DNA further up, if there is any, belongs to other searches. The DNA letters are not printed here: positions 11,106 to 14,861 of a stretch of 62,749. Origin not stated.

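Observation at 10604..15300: Possible cell-surface protease display module: dockerin-bearing matrixin-like metzincin plus adjacent cohesin-like lipoprotein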

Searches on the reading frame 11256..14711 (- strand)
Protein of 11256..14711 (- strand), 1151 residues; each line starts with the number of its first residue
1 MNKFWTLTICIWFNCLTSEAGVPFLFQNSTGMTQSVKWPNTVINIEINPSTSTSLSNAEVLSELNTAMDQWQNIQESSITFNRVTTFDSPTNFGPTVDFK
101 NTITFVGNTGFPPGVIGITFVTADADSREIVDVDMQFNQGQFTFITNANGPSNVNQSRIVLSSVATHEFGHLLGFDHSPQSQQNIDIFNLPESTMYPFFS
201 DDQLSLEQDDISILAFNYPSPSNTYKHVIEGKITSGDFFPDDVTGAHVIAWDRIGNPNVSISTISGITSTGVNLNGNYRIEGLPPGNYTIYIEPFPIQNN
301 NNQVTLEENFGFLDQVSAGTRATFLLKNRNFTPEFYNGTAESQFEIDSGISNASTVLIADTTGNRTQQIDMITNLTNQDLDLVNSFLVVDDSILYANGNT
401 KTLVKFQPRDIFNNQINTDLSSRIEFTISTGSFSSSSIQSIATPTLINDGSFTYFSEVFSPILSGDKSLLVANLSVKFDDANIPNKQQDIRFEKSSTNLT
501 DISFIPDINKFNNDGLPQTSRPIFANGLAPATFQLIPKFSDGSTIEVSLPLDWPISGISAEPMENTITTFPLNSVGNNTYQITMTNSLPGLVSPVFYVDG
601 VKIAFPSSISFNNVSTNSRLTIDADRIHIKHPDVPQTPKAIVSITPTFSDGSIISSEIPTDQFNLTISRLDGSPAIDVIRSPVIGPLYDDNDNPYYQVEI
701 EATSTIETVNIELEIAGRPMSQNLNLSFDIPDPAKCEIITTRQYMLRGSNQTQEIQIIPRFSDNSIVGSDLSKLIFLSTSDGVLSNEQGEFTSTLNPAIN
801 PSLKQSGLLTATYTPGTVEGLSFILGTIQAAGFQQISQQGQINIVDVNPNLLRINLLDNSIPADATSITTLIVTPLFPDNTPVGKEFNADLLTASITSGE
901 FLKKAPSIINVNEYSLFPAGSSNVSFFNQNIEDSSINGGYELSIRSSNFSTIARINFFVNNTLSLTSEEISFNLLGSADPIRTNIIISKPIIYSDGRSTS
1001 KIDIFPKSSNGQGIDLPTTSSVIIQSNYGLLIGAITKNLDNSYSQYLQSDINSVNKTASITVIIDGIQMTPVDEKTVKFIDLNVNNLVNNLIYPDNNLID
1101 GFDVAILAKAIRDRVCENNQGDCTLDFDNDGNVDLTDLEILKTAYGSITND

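Call 3: search_protein_families(library=pfam, proteins=[window:11256-14711:-], max_evalue=1)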
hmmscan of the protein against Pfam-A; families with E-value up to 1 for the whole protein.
window:11256-14711:- (1151 aa): 10 families
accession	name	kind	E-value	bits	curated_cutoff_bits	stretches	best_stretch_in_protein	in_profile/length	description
PF00413.30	Peptidase_M10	-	4.2e-11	43.4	24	1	37-212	1-152/159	Matrixin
PF09134.16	Invasin_D3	-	6.1e-09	36.7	33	2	983-1079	5-95/98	Invasin, domain 3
PF13620.12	CarboxypepD_reg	-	2.6e-05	24.9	32.3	1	258-301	16-63/82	Carboxypeptidase regulatory-like domain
PF13715.12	CarbopepD_reg_2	-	0.00046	20.6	32.2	1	257-309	15-67/88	CarboxypepD_reg-like domain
PF23616.1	Ig_GEX2_N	-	0.0022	18.5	27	1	400-475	18-93/105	GEX2 N-terminal Ig-like domain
PF12388.14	Peptidase_M57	-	0.0058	16.8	21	0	159-183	131-155/212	Dual-action HEIGH metallo-peptidase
PF13582.12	Reprolysin_3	-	0.016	16.1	22.4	1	108-178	74-123/123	Metallo-peptidase family M12B Reprolysin-like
PF13688.12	Reprolysin_5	-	0.029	15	27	1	71-183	67-163/196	Metallo-peptidase family M12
PF13574.12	Reprolysin_2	-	0.033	14.5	27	1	51-185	26-149/195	Metallo-peptidase family M12B Reprolysin-like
PF00404.24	Dockerin_1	-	0.11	13.2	22.9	1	1096-1142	7-53/57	Dockerin type I domain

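Call 4: search_protein_families(library=ncbifam, proteins=[window:11256-14711:-], max_evalue=1)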
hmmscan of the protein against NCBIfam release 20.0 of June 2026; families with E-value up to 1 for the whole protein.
window:11256-14711:- (1151 aa): 2 families
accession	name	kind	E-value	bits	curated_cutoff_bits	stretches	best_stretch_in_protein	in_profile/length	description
NF041905.1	MXAN_2677_2678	equivalog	1.1e-12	47.6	250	1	114-182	132-205/283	myxosortase-dependent metalloprotease, MXAN_2677/MXAN_2678 family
NF038122.1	metallo_LGF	subfamily_domain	0.0011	19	80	1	121-176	107-158/274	NF038122 family metalloprotease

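Call 11: find_homologous_proteins(query=window:11256-14711:-, max_evalue=0.001)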
Query window:11256-14711:- (1151 aa): 14 proteins with E <= 0.001 among 8000 candidates.
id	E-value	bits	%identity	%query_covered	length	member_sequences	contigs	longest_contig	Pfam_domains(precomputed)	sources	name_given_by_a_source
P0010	0.0e+0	2521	100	100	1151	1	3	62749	PF00413.31,PF09134.17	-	-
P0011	0.0e+0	2144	83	100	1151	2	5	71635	PF00413.31,PF09134.17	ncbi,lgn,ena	-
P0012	0.0e+0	1522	60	99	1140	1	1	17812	PF00413.31,PF09134.17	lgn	-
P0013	0.0e+0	1329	56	98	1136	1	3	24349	PF00413.31,PF09134.17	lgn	-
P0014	0.0e+0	1277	53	100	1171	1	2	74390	PF00413.31,PF09134.17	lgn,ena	-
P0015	0.0e+0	1243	51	99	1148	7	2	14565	PF00413.31,PF09134.17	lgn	-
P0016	0.0e+0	1134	49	99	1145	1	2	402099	PF00413.31,PF09134.17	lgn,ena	-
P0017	0.0e+0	1066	46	100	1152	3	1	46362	PF00413.31,PF09134.17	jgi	-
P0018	0.0e+0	1057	46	99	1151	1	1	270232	PF00413.31,PF09134.17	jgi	jgi:hypothetical protein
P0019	3.2e-272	924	44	98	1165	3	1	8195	PF00413.31,PF09134.17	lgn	-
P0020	2.0e-251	855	40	100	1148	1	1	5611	PF00413.31,PF09134.17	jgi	jgi:hypothetical protein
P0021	4.7e-222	758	38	99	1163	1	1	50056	PF00413.31,PF09134.17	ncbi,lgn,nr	ncbi:MAG: hypothetical protein KC646_17060 [Candidatus Cloacimonetes bacterium]|nr:hypothetical prot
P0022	2.4e-185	637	35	100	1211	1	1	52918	PF00413.31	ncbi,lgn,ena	-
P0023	2.1e-7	47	46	3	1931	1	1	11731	PF07495.20,PF23194.2,PF08308.18,PF17802.8,PF23193.2,PF00775.28,PF13620.13,PF20608.5,PF17210.10,PF17936.8,PF13715.13,PF22902.3,PF01060.30,PF11008.15,PF11974.15,PF14686.13,PF24421.2,PF10577.16,PF09430.17,PF22904.4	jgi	jgi:protocatechuate 3,4-dioxygenase beta subunit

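Call 23: find_encoding_contigs(protein=P0022, flank=6000, max_places=2)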
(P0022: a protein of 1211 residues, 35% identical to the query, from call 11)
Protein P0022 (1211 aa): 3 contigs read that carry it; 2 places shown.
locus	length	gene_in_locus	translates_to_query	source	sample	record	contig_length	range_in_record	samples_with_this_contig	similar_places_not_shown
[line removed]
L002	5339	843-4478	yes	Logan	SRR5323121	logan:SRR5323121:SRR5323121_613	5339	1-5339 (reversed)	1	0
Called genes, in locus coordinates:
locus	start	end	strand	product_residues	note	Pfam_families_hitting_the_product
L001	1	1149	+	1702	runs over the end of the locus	PF24575:TPR_Slam (faint), PF07719:TPR_2 (faint), PF12895:ANAPC3 (faint), PF13181:TPR_8 (faint), PF13414:TPR_11 (faint), PF13428:TPR_14 (faint), PF13431:TPR_17 (faint), PF23914:TPR_CcmH_CycH (weak), +11 more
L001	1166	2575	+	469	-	PF00027:cNMP_binding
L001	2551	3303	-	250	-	-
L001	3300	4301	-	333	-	PF00730:HhH-GPD, PF00633:HHH (faint)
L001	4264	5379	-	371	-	PF13205:Big_5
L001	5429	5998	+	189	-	-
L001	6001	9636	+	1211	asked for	PF00413:Peptidase_M10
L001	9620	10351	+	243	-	-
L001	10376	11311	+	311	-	PF01478:Peptidase_A24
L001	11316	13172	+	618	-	PF01134:GIDA, PF07992:Pyr_redox_2 (weak), PF21680:GIDA_C_1st, PF13932:SAM_GIDA_C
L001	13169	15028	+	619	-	PF00890:FAD_binding_2 (faint), PF01134:GIDA, PF03486:HI0933_like (faint), PF07992:Pyr_redox_2 (weak), PF12831:FAD_oxidored (weak), PF21680:GIDA_C_1st, PF13932:SAM_GIDA_C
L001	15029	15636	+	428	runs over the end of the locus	-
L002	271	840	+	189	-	-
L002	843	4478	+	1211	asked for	PF00413:Peptidase_M10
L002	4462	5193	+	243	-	-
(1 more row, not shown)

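Call 24: find_encoding_contigs(protein=P0021, flank=6000, max_places=2)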
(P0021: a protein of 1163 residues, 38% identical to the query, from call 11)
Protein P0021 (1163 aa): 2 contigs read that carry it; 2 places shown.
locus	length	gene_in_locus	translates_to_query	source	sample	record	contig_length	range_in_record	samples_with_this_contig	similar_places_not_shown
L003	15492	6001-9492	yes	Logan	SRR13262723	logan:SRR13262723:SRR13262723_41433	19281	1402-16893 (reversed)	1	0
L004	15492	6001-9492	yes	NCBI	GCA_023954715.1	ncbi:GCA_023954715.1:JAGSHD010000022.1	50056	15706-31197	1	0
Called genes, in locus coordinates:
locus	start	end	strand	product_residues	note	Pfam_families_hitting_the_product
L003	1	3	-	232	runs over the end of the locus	-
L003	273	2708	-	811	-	-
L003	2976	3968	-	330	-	PF00730:HhH-GPD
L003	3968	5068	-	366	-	PF13205:Big_5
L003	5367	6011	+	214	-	-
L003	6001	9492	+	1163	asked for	PF00413:Peptidase_M10 (faint), PF09134:Invasin_D3 (faint)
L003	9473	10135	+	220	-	-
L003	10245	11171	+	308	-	PF01478:Peptidase_A24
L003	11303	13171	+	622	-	PF01134:GIDA, PF03486:HI0933_like (faint), PF07992:Pyr_redox_2, PF12831:FAD_oxidored, PF21680:GIDA_C_1st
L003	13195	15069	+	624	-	PF01134:GIDA, PF07992:Pyr_redox_2 (weak), PF21680:GIDA_C_1st, PF13932:SAM_GIDA_C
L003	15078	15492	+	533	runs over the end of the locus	-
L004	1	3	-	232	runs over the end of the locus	-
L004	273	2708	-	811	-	-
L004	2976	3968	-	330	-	PF00730:HhH-GPD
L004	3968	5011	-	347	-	PF13205:Big_5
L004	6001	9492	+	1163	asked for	PF00413:Peptidase_M10 (faint), PF09134:Invasin_D3 (faint)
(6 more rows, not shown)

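Call 25: find_encoding_contigs(protein=P0018, flank=6000, max_places=2)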
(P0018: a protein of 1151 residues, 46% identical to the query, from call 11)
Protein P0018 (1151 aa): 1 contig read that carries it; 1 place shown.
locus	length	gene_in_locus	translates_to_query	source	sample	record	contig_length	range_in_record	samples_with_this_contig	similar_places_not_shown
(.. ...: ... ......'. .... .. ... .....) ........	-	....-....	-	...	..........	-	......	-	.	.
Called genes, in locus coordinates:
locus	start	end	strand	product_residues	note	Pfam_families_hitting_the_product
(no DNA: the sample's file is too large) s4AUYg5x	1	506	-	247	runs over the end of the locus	PF04452:Methyltrans_RNA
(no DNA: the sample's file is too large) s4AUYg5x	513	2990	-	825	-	-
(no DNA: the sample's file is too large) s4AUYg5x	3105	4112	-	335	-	PF00730:HhH-GPD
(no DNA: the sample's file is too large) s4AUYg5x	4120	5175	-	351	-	PF13205:Big_5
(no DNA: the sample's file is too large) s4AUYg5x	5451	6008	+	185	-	-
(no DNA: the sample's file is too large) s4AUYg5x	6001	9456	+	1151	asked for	PF00413:Peptidase_M10, PF09134:Invasin_D3 (faint)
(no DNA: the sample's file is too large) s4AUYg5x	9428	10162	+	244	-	-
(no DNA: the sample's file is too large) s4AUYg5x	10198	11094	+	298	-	PF01478:Peptidase_A24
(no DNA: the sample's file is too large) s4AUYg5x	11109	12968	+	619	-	PF01134:GIDA, PF03486:HI0933_like (faint), PF07992:Pyr_redox_2 (weak), PF12831:FAD_oxidored (weak), PF21680:GIDA_C_1st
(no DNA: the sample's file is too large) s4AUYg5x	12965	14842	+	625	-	PF01134:GIDA, PF21680:GIDA_C_1st, PF13932:SAM_GIDA_C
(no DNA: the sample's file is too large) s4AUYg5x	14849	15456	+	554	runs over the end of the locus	-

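Call 47: find_related_loci(query=A2, collection=genome_contigs, flank=3000)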
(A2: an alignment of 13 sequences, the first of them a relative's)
Query A2 (1151 aa) in genome_contigs; peptide patterns used: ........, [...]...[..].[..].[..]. (x = any residue, [..] = any of these).
272 stretches matched a pattern; 111 encode a relative of the query (tblastn E <= 1e-3); the best 80 are kept; 80 distinct loci.
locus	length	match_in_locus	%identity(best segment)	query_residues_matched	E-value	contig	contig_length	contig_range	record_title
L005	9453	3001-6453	83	1-1151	0e+0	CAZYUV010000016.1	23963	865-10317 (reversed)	MAG TPA_asm: uncultured bacterium isolate binchicken_co76_416 genome assembly, contig: NODE_2424_length_23963_cov_5.7062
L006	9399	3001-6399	49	6-1146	0e+0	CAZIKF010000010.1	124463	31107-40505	MAG TPA_asm: uncultured bacterium isolate binchicken_co28_71 genome assembly, contig: NODE_89_length_124463_cov_27.81975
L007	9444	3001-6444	40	20-1149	0e+0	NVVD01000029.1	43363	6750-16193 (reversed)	MAG: Candidatus Cloacimonadota bacterium isolate NORP72 Contig_source1382A_2186, whole genome shotgun sequence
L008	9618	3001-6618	35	1-1146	0e+0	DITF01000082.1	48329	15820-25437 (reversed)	MAG TPA_asm: bacterium UBP17_UBA6191 isolate UBA6191 UBA6191_contig_64839, whole genome shotgun sequence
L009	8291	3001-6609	35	9-1146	0e+0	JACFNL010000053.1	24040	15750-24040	MAG: Candidatus Cloacimonadota bacterium isolate BROCD023 NODE_1641_length_24040_cov_6.171982, whole genome shotgun sequ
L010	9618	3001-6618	34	1-1146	0e+0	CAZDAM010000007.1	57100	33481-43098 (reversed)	MAG TPA_asm: uncultured bacterium isolate binchicken_co208_466 genome assembly, contig: NODE_636_length_57100_cov_12.256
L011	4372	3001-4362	50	2-454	3e-131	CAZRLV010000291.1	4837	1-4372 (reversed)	MAG TPA_asm: uncultured bacterium isolate binchicken_co141_92 genome assembly, contig: NODE_57968_length_4837_cov_3.7258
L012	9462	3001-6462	38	9-1146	0e+0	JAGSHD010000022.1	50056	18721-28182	MAG: Candidatus Cloacimonadota bacterium isolate GY13CL_bin.7 k141_142829_length_50056_cov_44.0516, whole genome shotgun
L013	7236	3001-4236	25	11-448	6e-22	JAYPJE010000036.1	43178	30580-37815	MAG: Gemmatimonadota bacterium isolate 139576_S177_rosella_bins.tsv.066 NODE_636_length_43178_cov_6.896389, whole genome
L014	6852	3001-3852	29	44-350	3e-20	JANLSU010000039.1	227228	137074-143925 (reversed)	MAG: bacterium isolate OTE_25_metabat_308 OTE_25_k141_354878, whole genome shotgun sequence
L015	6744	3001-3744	26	16-301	3e-20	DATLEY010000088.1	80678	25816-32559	MAG TPA_asm: Thermoanaerobaculia bacterium isolate SMAG_U14388 k141_2964594, whole genome shotgun sequence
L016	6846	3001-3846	29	3-292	7e-20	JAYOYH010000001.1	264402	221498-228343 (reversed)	MAG: Gemmatimonadota bacterium isolate 139562_S163_rosella_bins.tsv.035 NODE_11_length_264402_cov_9.739819, whole genome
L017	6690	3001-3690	27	43-309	6e-19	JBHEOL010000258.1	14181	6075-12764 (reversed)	MAG: Thermoanaerobaculia bacterium isolate S6_bin.32.orig S6_k141_1590247, whole genome shotgun sequence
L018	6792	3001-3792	30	21-301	9e-19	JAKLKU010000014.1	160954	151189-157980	MAG: Planctomycetota bacterium isolate MAG.55 MAG.55-NODE_14_length_160954_cov_18.454229, whole genome shotgun sequence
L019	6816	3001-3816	31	7-301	3e-18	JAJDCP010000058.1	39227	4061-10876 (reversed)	MAG: Planctomycetota bacterium isolate OFTM248 OFTM248_57, whole genome shotgun sequence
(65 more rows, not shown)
